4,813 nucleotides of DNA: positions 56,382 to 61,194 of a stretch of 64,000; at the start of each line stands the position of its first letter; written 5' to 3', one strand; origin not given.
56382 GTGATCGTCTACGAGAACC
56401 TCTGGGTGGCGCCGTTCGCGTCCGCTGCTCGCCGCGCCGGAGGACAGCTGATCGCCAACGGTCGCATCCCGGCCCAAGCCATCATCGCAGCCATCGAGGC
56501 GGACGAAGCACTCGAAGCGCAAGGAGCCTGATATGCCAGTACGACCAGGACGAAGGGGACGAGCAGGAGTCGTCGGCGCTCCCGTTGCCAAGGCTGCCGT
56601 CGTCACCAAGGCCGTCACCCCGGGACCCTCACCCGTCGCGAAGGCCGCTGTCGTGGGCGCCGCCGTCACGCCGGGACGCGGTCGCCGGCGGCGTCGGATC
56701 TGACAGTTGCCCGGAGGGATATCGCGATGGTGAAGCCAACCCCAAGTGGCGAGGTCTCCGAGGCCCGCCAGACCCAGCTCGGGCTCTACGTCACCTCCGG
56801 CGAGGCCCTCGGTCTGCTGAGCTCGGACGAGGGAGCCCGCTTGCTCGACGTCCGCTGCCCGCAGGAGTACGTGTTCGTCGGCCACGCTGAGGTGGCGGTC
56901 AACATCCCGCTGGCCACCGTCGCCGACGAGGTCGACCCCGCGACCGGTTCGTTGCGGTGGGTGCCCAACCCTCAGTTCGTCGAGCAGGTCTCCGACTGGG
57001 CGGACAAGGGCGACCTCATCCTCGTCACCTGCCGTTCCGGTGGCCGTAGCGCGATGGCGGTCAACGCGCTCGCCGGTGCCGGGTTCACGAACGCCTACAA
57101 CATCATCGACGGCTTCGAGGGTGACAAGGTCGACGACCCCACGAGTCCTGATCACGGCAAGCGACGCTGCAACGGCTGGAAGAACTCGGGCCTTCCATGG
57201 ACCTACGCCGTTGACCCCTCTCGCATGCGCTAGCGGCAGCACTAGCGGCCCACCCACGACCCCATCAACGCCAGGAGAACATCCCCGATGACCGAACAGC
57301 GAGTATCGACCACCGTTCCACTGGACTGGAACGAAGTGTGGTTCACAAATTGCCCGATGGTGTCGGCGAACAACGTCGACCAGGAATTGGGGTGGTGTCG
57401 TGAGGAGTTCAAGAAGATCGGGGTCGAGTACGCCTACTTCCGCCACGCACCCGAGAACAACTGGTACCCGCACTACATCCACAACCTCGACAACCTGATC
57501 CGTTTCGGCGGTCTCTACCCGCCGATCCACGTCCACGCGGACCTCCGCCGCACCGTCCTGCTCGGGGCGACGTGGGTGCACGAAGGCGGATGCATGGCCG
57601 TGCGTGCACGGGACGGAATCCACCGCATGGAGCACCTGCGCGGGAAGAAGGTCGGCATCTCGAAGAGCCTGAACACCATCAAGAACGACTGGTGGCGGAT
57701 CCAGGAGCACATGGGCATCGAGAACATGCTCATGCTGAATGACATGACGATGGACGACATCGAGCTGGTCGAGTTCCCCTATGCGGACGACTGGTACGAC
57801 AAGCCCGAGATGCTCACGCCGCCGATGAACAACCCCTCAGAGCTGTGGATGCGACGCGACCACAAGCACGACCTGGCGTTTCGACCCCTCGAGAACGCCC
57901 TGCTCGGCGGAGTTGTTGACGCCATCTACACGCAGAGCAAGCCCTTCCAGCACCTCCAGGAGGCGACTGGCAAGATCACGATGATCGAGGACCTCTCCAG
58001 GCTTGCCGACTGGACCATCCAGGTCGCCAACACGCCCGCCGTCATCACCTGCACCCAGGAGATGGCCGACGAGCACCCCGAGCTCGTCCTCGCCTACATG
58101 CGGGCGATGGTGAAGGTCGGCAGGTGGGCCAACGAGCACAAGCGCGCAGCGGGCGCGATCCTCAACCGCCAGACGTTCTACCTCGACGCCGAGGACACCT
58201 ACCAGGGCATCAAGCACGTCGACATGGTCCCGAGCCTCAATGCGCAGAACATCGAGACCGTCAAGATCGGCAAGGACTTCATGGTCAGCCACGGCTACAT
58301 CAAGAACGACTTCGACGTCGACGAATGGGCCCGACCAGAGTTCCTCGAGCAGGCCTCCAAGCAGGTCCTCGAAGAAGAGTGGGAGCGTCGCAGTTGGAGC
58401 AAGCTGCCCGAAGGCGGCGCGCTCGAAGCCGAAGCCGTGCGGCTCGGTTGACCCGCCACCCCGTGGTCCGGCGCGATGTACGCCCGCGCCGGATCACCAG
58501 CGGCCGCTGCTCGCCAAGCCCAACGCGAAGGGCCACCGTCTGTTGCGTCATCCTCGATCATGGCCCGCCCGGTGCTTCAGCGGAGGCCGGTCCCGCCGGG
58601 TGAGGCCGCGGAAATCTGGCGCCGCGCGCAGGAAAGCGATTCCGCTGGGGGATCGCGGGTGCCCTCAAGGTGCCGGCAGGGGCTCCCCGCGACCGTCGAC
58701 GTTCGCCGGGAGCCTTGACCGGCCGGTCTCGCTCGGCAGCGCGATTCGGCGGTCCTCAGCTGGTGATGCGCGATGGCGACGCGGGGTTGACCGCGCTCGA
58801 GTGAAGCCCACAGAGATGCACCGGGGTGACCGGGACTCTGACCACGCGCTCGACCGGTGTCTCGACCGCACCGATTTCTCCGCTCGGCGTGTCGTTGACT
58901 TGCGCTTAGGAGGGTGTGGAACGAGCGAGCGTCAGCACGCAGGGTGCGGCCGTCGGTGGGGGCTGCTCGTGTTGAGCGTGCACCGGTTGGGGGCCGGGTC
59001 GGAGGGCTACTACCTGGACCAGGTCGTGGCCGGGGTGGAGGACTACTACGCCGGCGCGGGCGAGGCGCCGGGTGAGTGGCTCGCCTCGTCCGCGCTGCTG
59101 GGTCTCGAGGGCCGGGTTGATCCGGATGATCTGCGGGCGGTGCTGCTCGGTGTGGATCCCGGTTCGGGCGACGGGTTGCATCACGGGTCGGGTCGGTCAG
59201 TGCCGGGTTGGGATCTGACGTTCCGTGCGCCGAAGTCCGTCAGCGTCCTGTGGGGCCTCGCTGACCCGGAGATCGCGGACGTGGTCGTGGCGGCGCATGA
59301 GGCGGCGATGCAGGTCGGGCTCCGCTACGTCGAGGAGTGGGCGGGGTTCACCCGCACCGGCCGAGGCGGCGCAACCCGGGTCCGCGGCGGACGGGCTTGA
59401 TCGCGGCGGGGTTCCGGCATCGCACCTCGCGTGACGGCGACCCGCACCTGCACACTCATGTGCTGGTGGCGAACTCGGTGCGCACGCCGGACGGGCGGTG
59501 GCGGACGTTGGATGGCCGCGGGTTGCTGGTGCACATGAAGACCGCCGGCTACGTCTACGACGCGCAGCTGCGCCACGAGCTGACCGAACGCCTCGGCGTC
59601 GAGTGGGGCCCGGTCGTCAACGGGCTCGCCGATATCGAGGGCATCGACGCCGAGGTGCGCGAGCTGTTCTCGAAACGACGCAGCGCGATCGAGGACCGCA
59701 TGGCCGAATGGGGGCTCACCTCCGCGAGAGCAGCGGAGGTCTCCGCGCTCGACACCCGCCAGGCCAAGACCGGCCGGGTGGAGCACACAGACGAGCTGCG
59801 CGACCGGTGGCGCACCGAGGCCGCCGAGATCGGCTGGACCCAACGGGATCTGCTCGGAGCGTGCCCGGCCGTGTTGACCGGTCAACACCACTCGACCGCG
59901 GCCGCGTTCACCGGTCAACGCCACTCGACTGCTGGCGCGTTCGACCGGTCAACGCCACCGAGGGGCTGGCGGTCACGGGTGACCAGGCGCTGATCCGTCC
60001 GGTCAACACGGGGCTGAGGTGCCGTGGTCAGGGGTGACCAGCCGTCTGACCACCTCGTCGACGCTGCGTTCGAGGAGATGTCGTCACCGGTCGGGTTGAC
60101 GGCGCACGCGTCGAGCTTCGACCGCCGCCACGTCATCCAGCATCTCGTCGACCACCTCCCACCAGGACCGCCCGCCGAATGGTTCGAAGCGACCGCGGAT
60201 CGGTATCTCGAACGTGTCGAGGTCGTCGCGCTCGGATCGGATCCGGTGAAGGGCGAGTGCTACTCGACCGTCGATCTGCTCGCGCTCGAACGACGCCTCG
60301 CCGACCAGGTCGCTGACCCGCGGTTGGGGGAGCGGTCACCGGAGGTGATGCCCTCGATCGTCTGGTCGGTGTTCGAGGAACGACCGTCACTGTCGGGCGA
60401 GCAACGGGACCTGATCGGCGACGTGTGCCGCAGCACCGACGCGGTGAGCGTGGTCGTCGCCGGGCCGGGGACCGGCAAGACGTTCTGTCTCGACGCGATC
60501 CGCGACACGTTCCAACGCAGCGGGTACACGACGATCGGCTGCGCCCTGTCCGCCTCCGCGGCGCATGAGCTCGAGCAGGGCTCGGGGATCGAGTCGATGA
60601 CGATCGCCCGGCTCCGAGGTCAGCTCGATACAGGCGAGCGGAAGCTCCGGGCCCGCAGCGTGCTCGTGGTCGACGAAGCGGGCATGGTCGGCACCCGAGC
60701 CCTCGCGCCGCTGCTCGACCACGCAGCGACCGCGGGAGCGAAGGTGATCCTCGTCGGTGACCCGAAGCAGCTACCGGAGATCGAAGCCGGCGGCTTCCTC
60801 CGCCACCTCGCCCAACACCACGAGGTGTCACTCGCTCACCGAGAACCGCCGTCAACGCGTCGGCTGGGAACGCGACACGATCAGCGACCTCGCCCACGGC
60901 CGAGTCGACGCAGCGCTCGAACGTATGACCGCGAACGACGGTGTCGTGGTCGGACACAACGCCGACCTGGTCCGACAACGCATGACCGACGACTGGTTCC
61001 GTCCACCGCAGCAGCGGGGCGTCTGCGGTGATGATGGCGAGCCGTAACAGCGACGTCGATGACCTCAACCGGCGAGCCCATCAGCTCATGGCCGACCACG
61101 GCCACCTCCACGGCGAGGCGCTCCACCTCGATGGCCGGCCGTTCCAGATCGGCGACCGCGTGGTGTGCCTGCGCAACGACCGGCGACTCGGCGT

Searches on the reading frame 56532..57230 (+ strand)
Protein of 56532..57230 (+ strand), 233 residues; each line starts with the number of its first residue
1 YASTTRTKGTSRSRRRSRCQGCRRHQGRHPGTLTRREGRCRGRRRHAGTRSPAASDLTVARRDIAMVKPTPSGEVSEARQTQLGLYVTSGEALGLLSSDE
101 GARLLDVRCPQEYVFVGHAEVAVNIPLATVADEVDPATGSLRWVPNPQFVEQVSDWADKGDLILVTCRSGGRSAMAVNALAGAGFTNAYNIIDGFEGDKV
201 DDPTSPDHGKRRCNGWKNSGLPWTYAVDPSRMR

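Call 12: search_protein_families(library=pfam, proteins=[window:56532-57230:+], max_evalue=0.01)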
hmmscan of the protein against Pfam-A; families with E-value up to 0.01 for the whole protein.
window:56532-57230:+ (233 aa): 1 family
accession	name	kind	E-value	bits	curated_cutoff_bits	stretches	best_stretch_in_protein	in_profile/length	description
PF00581.25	Rhodanese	-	2.2e-11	44.5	22.2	1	97-197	9-98/102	Rhodanese-like domain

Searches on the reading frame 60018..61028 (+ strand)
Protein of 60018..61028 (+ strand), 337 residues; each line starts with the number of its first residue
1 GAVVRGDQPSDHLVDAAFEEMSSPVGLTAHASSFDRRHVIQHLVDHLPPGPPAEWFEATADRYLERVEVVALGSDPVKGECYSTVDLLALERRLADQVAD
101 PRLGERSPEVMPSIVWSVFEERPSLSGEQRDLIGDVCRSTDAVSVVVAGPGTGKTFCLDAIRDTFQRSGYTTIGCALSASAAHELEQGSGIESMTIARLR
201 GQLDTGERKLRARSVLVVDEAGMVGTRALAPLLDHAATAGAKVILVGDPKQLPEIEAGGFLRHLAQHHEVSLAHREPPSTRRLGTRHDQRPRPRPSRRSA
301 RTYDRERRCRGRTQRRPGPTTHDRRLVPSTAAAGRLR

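Call 12: search_protein_families(library=pfam, proteins=[window:60018-61028:+], max_evalue=0.01)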
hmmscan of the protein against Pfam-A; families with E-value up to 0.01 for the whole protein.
window:60018-61028:+ (337 aa): 9 families
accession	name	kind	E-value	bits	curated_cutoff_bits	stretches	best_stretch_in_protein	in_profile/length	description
PF13604.12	AAA_30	-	3e-45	154.7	27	1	125-270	2-148/191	AAA domain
PF13245.12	AAA_19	-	8.6e-19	68.5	25.1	1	140-254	10-131/134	AAA domain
PF13086.12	AAA_11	-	1e-08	35.7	27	1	214-253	215-251/257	AAA domain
PF13401.12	AAA_22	-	1.1e-08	35.9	27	1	139-253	3-127/130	AAA domain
PF22232.2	TraI_hel_assoc_N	-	1.6e-08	35.5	27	1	166-247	20-99/99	TraI helicase-associated ssDNA bd, N-terminal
PF01443.25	Viral_helicase1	-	3.2e-07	30.8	21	1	145-281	2-124/228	Viral superfamily 1 RNA helicase core domain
PF05970.20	PIF1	-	0.00025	21.1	25.9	1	126-255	3-155/223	PIF1-like helicase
PF13191.12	AAA_16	-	0.0015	19.5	32.6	0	131-175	14-59/167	AAA ATPase domain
PF00580.27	UvrD-helicase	-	0.002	18.3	23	0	139-158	11-30/271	UvrD/REP helicase N-terminal domain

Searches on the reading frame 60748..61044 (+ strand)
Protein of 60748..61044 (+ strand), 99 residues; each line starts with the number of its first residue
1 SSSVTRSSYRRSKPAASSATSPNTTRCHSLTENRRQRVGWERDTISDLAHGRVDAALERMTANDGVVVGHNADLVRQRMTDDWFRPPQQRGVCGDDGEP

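Call 12: search_protein_families(library=pfam, proteins=[window:60748-61044:+], max_evalue=0.01)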
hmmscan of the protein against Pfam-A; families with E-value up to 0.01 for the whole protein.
window:60748-61044:+ (99 aa): 1 family
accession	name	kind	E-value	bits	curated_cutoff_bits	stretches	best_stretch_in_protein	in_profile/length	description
PF13604.12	AAA_30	-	0.0012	19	27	1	23-69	143-189/191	AAA domain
